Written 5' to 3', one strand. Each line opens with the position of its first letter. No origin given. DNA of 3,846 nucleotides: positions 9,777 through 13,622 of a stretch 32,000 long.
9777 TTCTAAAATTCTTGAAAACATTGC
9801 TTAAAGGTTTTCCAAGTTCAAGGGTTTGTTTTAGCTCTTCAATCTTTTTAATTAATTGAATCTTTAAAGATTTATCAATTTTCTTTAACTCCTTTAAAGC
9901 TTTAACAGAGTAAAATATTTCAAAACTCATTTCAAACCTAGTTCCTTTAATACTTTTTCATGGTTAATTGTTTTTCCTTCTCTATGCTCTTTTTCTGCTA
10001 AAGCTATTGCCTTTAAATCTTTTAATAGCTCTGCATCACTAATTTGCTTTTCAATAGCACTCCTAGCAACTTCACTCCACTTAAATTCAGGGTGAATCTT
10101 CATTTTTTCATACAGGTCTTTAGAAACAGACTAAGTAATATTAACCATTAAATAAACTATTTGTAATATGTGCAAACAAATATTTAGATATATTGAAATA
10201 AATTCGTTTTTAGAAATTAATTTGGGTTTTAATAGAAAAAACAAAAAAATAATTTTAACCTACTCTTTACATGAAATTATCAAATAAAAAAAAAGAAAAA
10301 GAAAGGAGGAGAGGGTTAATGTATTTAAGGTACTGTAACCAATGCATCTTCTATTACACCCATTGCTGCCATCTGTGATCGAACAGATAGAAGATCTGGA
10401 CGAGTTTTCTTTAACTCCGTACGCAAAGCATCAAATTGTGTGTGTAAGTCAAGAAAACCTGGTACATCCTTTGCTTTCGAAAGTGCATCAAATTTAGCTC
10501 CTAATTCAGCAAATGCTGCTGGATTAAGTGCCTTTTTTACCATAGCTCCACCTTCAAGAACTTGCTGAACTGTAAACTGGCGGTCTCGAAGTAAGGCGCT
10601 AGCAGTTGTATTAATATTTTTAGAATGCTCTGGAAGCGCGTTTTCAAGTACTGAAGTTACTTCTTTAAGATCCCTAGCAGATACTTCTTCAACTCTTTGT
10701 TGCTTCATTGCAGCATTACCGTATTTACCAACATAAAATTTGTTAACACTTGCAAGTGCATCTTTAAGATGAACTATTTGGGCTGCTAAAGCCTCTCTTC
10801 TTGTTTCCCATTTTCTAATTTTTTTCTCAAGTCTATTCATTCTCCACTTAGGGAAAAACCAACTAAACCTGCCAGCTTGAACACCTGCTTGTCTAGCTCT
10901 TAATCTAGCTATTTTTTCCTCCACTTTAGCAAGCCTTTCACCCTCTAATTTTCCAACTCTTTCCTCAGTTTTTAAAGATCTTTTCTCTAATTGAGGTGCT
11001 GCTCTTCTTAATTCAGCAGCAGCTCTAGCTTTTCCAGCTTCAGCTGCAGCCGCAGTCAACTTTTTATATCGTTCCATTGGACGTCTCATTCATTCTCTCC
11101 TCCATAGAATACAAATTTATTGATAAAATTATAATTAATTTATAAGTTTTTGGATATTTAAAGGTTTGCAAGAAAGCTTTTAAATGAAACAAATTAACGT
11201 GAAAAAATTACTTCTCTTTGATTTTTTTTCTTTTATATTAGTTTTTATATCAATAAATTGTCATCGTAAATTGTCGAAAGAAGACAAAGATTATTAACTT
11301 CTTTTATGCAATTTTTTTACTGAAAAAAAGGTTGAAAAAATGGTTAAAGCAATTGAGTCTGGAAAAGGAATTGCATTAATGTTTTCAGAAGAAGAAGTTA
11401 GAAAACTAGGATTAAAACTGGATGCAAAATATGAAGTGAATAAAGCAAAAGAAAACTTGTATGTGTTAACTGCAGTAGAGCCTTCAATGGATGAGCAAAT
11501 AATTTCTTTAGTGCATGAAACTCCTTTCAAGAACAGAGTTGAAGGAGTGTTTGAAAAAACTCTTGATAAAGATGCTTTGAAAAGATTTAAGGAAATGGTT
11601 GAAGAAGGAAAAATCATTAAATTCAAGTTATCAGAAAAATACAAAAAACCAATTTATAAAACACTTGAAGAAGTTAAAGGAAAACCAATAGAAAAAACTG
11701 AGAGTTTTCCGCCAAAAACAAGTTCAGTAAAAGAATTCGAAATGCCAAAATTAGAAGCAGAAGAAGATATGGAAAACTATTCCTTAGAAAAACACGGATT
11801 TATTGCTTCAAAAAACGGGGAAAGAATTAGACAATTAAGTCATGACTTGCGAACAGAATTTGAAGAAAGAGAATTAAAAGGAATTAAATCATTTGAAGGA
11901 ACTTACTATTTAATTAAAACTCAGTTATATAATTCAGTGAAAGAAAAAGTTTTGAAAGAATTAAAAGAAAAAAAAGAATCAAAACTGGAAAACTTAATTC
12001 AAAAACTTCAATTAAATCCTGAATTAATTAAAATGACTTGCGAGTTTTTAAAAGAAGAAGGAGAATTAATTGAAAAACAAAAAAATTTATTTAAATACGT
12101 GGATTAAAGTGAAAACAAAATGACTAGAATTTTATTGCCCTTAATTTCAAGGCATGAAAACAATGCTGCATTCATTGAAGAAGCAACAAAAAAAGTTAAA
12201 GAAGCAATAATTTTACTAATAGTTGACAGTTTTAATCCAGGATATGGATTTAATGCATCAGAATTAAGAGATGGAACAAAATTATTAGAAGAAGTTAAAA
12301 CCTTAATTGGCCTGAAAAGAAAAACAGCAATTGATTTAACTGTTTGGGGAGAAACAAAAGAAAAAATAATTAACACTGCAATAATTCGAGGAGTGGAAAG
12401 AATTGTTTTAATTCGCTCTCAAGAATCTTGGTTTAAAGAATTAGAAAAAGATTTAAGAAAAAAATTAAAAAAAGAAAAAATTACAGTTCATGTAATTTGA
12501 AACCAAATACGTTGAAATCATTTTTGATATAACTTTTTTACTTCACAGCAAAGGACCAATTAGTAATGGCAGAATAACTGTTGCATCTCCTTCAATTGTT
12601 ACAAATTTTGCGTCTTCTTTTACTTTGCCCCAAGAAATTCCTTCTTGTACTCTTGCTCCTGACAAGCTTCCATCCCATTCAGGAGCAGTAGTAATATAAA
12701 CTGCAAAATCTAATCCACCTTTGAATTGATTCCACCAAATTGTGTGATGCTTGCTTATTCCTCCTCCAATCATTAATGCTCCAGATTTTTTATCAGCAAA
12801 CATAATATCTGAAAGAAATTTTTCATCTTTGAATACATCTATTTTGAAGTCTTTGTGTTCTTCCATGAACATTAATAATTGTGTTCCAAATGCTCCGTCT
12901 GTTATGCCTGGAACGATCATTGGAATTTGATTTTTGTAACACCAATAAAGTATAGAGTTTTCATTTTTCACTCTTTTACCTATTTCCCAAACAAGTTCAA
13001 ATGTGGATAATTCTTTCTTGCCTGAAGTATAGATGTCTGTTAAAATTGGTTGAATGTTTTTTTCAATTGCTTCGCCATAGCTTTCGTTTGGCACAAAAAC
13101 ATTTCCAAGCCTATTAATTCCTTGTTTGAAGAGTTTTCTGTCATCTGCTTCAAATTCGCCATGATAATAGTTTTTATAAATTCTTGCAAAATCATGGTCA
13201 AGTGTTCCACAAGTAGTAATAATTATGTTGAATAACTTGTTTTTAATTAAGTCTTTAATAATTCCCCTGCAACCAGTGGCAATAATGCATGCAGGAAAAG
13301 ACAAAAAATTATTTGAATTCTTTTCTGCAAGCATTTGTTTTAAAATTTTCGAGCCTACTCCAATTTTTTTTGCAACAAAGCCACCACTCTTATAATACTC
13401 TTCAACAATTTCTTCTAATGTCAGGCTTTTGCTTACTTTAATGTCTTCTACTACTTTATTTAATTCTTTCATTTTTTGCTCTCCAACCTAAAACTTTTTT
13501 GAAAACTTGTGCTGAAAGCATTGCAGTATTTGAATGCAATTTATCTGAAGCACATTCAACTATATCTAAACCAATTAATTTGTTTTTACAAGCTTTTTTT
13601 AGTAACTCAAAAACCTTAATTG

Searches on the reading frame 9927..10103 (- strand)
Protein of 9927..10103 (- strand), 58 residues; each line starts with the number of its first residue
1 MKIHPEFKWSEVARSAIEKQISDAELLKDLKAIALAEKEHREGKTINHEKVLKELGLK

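Call 64: search_protein_families(library=padloc, proteins=[window:9927-10103:-], max_evalue=0.01)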
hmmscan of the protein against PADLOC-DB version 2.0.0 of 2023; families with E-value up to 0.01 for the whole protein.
window:9927-10103:- (58 aa): 0 families

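Call 65: search_protein_families(library=pfam, proteins=[window:9927-10103:-], max_evalue=0.01)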
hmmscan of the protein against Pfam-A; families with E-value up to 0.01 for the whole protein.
window:9927-10103:- (58 aa): 1 family
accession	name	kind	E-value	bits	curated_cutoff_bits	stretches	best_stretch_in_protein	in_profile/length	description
PF19807.5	DUF6290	-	0.00074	20.1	27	1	8-55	26-72/72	Family of unknown function (DUF6290)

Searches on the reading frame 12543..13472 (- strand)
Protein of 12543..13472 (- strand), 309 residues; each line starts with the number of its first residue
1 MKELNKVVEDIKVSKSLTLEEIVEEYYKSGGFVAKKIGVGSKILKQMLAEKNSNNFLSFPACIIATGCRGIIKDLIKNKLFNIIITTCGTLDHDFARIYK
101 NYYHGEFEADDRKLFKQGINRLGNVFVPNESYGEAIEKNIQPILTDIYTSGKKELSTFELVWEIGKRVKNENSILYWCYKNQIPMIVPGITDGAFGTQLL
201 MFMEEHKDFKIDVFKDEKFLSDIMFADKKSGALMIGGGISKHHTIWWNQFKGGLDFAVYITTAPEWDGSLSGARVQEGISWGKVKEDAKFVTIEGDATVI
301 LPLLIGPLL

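Call 30: find_related_loci(query=window:12543-13472:-, collection=genome_contigs, flank=10000)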
Query window:12543-13472:- (309 aa) in genome_contigs; peptide patterns used: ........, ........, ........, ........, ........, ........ (x = any residue, [..] = any of these).
600 stretches matched a pattern (row limit reached: there are more); 507 encode a relative of the query (tblastn E <= 1e-3); the best 80 are kept; 80 distinct loci.
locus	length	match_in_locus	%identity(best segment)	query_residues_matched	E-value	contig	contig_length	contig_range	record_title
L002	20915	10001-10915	72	8-309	4e-157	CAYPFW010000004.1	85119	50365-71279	MAG TPA_asm: uncultured archaeon isolate ERP125453_co1_90 genome assembly, contig: NODE_138_length_85119_cov_19.728416,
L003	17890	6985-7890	69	8-309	7e-152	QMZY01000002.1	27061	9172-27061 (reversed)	MAG: Candidatus Aenigmatarchaeota archaeon isolate B30_G1 B30_Guay1_scaffold_00257, whole genome shotgun sequence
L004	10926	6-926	68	6-309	3e-145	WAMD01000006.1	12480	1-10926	MAG: Nanobdellati archaeon isolate S016_130_esom k151_222420, whole genome shotgun sequence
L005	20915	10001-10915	67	8-309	5e-143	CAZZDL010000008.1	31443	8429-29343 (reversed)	MAG TPA_asm: Candidatus Micrarchaeota archaeon isolate SRP141559_co1_50 genome assembly, contig: NODE_550_length_31443_c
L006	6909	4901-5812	65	6-309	1e-139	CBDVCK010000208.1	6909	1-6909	MAG TPA_asm: uncultured Thermoplasmata archaeon isolate SRR22302367_concoct_124 genome assembly, contig: ERZ26661968.734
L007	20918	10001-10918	63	4-309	3e-138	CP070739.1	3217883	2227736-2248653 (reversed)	MAG: Methanomassiliicoccales archaeon isolate bin396 chromosome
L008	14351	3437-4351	63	3-309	2e-137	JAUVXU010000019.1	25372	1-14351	MAG: Methanomicrobia archaeon isolate CSMAG_1224 CSMAG_1224_k141_1898157_length_25372_cov_9.9922, whole genome shotgun s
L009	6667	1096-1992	63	4-304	3e-137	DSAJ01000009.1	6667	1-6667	MAG TPA_asm: Methanomicrobia archaeon isolate SpSt-1146 Ga0129302_1007434, whole genome shotgun sequence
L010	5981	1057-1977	61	3-309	1e-135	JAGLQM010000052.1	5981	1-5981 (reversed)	MAG: Thermoplasmata archaeon isolate RS_8_51 ROV157_8.bin.51.fa_52, whole genome shotgun sequence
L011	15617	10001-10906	60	8-309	3e-135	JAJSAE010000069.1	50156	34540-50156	MAG: archaeon isolate Dive96_bin4.290 k141_3204278, whole genome shotgun sequence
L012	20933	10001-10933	62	1-309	5e-135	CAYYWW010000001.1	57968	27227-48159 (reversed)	MAG TPA_asm: uncultured archaeon isolate binchicken_co256_26 genome assembly, contig: NODE_556_length_57968_cov_9.653066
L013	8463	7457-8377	59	1-309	1e-134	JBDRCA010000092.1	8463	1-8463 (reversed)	MAG: Candidatus Altiarchaeota archaeon isolate MEGAHIT-group-1.157 k141_11078300, whole genome shotgun sequence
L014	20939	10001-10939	61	1-306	2e-134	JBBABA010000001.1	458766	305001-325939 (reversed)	MAG: Thermoplasmata archaeon isolate SO_2017_GW3_8 scaffold_20_c1_OW296A_2017, whole genome shotgun sequence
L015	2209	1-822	68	35-309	4e-143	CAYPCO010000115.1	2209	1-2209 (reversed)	MAG TPA_asm: uncultured archaeon isolate binchicken_co6_493 genome assembly, contig: NODE_73448_length_2209_cov_3.564995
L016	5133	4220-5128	61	3-305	5e-135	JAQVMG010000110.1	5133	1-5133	MAG: Thermoplasmata archaeon isolate STF1_128 NODE_65139_length_5133_cov_3.737715_Sandtown_F1, whole genome shotgun sequ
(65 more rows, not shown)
